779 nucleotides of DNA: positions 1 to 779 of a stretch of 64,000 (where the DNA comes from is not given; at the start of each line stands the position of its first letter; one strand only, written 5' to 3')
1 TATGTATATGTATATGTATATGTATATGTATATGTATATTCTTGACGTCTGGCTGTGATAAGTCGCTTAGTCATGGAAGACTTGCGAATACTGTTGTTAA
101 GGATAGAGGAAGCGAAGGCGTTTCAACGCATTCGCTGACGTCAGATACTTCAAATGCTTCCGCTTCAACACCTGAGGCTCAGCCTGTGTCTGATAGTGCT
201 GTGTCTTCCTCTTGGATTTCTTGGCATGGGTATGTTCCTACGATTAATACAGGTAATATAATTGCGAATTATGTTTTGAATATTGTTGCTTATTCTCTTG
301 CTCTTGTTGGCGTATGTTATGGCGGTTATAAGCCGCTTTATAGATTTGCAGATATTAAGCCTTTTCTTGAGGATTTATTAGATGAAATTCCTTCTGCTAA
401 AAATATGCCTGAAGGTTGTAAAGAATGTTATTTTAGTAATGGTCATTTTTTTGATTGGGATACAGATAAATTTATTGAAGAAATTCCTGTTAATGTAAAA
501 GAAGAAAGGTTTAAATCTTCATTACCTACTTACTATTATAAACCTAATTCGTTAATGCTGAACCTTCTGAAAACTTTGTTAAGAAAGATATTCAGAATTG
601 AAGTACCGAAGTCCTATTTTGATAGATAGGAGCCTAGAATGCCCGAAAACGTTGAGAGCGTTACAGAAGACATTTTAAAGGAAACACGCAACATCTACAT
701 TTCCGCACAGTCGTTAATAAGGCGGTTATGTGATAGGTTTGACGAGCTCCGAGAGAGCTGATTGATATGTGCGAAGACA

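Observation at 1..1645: Head-to-tail array of variable lipoprotein cassettes sharing one 5' expression module and ending in an orphan module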

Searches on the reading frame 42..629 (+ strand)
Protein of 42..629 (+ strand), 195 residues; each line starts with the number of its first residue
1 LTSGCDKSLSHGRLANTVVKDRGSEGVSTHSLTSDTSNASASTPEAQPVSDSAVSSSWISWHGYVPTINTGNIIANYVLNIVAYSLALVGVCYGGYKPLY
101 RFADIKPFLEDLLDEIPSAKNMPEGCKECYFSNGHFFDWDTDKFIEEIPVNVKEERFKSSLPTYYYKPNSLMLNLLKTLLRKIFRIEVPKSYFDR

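Call 9: search_protein_families(library=pfam, proteins=[window:42-629:+], max_evalue=0.01)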
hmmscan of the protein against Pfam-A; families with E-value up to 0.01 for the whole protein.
window:42-629:+ (195 aa): 0 families

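Call 41: search_protein_families(library=ncbifam, proteins=[window:42-629:+], max_evalue=0.1)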
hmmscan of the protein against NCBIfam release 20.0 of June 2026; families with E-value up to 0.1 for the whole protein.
window:42-629:+ (195 aa): 0 families

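Call 64: find_homologous_proteins(query=window:42-629:+, max_evalue=0.001)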
Query window:42-629:+ (195 aa): 23 proteins with E <= 0.001 among 134 candidates.
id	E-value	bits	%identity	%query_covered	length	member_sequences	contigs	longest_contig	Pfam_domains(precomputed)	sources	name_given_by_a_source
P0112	8.6e-80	285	69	100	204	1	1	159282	-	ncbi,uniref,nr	ncbi:hypothetical protein [Candidatus Endomicrobiellum agilis]|uniref:hypothetical protein n=1 Tax=C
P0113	2.3e-64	235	62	100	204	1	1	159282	-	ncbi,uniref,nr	ncbi:hypothetical protein [Candidatus Endomicrobiellum agilis]|uniref:hypothetical protein n=1 Tax=C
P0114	1.9e-63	232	64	99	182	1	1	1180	-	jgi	jgi:hypothetical protein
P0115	3.6e-58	215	60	96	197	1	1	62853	-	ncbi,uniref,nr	ncbi:hypothetical protein [Candidatus Endomicrobiellum agilis]|uniref:hypothetical protein n=1 Tax=C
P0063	9.3e-56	207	58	97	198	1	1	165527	-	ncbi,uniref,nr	ncbi:hypothetical protein [Candidatus Endomicrobiellum agilis]|uniref:hypothetical protein n=1 Tax=C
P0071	1.3e-51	193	50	97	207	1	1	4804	-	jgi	jgi:hypothetical protein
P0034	1.7e-48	183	57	96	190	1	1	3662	-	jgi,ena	jgi:hypothetical protein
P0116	3.3e-46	175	52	98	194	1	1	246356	-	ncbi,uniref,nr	ncbi:hypothetical protein [Candidatus Endomicrobiellum agilis]|uniref:hypothetical protein n=1 Tax=C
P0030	1.2e-44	170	55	98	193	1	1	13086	-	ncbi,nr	ncbi:MAG: hypothetical protein LE169_06025 [Endomicrobium sp.]|nr:hypothetical protein [Endomicrobiu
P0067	5.3e-44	168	51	97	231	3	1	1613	-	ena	-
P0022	5.6e-41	158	55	79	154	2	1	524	-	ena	-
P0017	4.2e-39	152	48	97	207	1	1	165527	-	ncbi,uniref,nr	ncbi:hypothetical protein [Candidatus Endomicrobiellum agilis]|uniref:hypothetical protein n=1 Tax=C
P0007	4.0e-38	149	70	52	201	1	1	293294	-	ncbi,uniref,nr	ncbi:hypothetical protein [Candidatus Endomicrobiellum agilis]|uniref:hypothetical protein n=1 Tax=C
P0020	4.2e-36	143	47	98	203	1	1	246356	-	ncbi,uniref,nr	ncbi:hypothetical protein [Candidatus Endomicrobiellum agilis]|uniref:hypothetical protein n=1 Tax=C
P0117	5.3e-35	139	49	97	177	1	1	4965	-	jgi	jgi:hypothetical protein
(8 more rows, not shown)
